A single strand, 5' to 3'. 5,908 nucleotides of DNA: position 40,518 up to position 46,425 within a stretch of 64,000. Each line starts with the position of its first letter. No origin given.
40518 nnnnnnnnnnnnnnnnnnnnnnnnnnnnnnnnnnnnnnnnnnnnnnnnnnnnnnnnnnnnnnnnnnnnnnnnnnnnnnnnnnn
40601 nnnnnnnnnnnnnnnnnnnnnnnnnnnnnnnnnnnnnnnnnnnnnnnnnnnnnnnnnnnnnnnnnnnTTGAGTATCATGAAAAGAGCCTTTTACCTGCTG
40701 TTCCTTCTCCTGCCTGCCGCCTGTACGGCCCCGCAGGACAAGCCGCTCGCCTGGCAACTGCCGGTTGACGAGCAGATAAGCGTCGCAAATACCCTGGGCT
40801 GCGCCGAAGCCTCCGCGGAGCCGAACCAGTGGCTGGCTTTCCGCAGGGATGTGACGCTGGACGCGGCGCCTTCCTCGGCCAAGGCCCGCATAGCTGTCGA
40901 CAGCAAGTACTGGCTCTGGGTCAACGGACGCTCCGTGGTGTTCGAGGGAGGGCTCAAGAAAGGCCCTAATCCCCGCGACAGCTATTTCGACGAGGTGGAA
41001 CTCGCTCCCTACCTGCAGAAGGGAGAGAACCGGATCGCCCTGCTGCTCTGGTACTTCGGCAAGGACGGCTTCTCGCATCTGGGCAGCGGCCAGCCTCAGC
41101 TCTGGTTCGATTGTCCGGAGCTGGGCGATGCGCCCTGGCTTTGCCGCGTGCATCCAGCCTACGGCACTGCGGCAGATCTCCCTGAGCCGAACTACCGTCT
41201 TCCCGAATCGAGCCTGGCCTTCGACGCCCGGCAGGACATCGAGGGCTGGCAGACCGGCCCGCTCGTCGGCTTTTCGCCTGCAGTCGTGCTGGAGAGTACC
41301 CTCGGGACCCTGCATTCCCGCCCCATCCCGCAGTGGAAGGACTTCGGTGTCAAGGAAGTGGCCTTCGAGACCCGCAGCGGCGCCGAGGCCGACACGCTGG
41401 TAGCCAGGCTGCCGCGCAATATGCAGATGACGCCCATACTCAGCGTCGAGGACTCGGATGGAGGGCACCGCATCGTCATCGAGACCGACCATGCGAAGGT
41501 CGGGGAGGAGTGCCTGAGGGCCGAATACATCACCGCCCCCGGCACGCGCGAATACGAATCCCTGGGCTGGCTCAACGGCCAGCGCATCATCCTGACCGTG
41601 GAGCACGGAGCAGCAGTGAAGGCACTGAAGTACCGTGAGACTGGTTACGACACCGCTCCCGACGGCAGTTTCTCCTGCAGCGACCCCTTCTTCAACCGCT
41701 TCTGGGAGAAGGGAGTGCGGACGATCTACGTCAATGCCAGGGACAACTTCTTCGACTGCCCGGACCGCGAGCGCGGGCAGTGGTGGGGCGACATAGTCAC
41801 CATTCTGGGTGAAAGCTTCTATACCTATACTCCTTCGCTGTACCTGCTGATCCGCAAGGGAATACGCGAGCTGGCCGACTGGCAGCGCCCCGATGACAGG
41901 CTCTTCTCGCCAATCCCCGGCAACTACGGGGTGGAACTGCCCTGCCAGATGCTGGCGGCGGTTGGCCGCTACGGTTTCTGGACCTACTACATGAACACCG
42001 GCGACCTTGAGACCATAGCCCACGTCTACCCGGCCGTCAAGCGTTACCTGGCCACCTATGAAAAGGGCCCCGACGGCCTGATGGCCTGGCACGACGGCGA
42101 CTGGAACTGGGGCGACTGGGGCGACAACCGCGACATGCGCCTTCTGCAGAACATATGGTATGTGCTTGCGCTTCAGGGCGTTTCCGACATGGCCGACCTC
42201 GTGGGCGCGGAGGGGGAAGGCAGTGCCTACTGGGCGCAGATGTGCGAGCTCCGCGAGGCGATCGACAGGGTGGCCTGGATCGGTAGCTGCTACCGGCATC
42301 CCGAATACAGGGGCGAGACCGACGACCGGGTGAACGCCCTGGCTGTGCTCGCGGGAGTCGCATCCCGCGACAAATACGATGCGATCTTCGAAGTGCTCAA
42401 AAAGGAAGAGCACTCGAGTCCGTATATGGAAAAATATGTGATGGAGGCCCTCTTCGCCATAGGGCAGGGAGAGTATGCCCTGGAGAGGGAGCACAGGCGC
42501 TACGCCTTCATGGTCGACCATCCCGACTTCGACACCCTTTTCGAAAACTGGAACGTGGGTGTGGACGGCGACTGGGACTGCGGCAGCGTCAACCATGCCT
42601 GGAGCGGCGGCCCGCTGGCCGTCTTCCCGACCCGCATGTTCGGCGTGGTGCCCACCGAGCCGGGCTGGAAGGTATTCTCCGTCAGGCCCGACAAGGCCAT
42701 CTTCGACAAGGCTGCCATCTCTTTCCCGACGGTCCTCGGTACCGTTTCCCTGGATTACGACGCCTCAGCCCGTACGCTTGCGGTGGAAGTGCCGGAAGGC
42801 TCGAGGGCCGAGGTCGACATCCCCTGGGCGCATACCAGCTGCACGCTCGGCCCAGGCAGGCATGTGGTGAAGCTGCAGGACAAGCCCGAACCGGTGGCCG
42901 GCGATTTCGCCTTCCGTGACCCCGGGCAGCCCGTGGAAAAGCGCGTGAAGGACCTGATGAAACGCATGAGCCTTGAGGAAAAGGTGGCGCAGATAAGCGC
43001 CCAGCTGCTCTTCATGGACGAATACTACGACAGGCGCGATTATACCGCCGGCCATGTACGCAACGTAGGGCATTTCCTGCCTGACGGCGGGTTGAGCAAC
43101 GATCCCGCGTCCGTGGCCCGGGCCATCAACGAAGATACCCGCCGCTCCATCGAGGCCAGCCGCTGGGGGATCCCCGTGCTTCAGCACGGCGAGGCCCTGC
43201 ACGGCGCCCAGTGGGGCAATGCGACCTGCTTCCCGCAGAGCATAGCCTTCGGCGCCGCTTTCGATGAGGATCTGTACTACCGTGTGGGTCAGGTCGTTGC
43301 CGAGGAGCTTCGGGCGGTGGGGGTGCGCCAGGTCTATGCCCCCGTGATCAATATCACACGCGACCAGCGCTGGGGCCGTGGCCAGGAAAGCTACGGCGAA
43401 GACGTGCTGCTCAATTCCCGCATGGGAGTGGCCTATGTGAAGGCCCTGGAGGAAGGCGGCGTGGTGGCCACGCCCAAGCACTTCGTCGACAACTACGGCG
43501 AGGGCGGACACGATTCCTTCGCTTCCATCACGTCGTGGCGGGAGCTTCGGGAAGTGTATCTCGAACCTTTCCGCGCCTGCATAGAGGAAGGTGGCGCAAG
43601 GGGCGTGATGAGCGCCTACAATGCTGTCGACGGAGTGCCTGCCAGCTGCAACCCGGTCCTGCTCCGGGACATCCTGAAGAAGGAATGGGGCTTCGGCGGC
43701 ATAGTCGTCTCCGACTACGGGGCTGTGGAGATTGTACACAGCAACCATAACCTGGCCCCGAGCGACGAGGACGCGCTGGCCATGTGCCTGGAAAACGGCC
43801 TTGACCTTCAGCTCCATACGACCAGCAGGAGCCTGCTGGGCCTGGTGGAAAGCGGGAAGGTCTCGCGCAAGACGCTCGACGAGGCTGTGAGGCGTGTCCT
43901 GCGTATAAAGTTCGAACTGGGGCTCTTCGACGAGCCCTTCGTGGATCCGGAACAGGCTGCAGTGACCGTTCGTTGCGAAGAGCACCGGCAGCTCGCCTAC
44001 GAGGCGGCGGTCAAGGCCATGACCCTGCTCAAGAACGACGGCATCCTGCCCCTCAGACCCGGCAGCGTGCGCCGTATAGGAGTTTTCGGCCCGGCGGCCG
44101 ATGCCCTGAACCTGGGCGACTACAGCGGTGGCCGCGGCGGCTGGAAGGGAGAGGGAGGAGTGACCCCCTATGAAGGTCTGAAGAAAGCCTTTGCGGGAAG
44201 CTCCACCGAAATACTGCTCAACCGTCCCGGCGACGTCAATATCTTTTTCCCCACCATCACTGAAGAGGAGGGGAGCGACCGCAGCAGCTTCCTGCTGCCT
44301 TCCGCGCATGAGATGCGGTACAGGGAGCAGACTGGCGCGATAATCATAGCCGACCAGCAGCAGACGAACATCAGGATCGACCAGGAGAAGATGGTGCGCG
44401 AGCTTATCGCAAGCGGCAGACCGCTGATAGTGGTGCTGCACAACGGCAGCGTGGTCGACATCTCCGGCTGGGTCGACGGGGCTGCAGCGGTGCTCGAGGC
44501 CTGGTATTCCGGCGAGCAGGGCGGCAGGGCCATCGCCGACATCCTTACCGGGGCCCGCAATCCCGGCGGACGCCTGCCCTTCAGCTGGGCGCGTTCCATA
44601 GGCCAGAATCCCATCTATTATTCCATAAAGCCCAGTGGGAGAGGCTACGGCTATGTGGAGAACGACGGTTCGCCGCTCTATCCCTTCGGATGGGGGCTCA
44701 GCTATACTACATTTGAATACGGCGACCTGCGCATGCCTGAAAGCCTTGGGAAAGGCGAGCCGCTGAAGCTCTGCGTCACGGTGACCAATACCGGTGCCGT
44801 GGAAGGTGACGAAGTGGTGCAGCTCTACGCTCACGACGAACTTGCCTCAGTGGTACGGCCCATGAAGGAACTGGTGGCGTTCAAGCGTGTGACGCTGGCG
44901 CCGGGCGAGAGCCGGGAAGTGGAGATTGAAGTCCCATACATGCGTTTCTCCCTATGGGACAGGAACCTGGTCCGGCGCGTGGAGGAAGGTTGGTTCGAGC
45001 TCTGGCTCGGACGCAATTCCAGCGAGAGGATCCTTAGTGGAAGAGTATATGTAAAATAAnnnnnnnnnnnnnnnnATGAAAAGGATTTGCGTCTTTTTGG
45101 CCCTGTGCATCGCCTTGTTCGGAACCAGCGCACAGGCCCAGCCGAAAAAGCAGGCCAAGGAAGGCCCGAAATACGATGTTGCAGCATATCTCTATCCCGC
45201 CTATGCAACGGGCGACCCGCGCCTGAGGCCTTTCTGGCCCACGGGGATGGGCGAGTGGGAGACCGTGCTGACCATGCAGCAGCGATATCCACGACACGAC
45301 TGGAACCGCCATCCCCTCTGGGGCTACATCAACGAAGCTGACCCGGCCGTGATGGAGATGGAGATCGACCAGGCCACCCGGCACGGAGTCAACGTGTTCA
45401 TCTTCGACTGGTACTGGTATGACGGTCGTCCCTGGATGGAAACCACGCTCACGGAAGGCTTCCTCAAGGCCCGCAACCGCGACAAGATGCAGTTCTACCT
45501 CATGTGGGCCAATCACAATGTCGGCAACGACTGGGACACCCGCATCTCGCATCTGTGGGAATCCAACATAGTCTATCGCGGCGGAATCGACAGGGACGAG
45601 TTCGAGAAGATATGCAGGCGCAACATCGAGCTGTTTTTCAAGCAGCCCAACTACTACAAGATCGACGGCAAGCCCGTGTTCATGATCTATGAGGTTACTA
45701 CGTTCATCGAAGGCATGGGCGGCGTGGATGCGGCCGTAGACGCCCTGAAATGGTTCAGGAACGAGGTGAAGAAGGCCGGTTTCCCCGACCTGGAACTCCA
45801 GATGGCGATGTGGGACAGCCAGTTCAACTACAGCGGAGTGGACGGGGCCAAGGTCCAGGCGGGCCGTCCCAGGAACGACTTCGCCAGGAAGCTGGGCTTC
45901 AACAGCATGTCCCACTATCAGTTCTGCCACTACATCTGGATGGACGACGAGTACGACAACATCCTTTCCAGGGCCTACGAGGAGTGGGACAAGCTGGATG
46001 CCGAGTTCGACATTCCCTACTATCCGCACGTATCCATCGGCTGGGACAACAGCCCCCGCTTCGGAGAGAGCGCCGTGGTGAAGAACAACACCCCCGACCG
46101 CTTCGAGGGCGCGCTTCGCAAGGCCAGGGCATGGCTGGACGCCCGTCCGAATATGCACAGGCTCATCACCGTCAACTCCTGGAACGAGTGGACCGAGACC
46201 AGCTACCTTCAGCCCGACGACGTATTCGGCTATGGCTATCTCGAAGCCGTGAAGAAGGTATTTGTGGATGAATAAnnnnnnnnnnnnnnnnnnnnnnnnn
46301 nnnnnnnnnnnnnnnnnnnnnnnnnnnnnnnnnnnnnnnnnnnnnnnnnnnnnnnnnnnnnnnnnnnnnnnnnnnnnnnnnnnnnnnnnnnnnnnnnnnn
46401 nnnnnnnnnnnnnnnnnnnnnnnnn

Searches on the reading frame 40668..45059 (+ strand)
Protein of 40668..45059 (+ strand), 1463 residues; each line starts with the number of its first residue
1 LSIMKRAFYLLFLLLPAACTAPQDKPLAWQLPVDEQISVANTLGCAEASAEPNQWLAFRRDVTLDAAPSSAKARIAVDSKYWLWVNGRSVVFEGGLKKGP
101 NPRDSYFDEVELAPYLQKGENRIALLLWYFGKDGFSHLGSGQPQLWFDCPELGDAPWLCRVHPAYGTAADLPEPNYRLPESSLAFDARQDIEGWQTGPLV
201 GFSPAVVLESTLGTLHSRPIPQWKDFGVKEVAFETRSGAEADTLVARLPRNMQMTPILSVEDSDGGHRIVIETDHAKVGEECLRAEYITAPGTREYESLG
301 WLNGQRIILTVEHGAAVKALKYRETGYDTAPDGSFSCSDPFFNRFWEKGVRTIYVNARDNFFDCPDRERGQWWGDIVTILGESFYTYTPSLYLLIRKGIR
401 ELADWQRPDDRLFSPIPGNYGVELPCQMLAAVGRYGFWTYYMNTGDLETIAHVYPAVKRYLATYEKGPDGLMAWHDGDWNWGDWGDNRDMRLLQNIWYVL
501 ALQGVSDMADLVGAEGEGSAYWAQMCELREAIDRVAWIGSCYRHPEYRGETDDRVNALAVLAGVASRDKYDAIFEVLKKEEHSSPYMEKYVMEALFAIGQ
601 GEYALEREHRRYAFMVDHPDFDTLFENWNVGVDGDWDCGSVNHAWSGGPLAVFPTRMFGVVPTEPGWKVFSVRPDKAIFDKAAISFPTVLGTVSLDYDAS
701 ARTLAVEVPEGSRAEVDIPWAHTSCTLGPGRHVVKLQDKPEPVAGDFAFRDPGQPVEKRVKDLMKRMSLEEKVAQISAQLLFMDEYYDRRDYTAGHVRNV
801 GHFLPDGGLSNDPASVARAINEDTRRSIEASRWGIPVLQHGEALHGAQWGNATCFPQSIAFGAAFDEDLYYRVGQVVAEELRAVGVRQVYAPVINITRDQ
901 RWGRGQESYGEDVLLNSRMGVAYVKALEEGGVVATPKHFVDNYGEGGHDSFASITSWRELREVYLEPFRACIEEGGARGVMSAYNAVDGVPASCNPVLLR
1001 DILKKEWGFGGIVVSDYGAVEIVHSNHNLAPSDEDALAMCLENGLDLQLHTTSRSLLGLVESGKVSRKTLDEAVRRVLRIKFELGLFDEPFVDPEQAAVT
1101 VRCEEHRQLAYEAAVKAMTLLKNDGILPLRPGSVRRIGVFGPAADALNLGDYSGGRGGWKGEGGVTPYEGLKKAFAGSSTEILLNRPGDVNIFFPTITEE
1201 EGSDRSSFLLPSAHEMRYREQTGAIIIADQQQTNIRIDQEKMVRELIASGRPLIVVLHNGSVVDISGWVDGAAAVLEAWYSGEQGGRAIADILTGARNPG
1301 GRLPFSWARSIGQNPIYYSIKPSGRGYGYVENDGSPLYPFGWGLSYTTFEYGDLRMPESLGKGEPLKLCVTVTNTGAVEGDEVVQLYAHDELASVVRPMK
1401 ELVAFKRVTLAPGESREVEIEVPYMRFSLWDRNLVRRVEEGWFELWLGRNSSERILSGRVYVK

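Call 9: search_protein_families(library=pfam, proteins=[window:40668-45059:+], max_evalue=0.0001)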
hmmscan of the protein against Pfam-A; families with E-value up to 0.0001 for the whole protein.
window:40668-45059:+ (1463 aa): 5 families
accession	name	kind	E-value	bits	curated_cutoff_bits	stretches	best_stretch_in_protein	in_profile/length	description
PF00933.27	Glyco_hydro_3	-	2e-64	218.4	27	1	799-1080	28-316/316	Glycosyl hydrolase family 3 N terminal domain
PF01915.27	Glyco_hydro_3_C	-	1.4e-43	149.6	31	1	1118-1346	1-200/200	Glycosyl hydrolase family 3 C-terminal domain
PF17389.8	Bac_rhamnosid6H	-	6.4e-31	108.3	24.5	1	333-653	4-335/339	Bacterial alpha-L-rhamnosidase 6 hairpin glycosidase domain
PF14310.12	Fn3-like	-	7.6e-22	77.7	25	1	1382-1451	1-71/71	Fibronectin type III-like domain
PF17390.7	Bac_rhamnosid_C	-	6e-09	36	22.1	1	659-725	1-70/78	Bacterial alpha-L-rhamnosidase C-terminal domain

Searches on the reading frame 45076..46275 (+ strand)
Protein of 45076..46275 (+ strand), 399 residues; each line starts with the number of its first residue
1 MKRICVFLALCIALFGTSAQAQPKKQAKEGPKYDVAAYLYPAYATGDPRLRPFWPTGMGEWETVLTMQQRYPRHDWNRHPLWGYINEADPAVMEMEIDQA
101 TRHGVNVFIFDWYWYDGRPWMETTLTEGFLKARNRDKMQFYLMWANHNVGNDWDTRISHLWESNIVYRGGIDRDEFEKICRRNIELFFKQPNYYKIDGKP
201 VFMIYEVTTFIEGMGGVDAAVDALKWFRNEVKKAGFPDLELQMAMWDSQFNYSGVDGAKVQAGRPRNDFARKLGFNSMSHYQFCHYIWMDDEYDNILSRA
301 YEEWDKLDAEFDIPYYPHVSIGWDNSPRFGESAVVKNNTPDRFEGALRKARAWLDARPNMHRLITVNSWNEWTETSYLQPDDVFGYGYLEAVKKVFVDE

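Call 10: search_protein_families(library=pfam, proteins=[window:45076-46275:+], max_evalue=0.0001)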
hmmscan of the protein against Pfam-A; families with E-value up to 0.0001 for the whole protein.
window:45076-46275:+ (399 aa): 1 family
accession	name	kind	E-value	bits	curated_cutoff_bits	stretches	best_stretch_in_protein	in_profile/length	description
PF14307.12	Glyco_tran_WbsX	-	8.2e-45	154.2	25.1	1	53-392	18-350/350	Glycosyltransferase WbsX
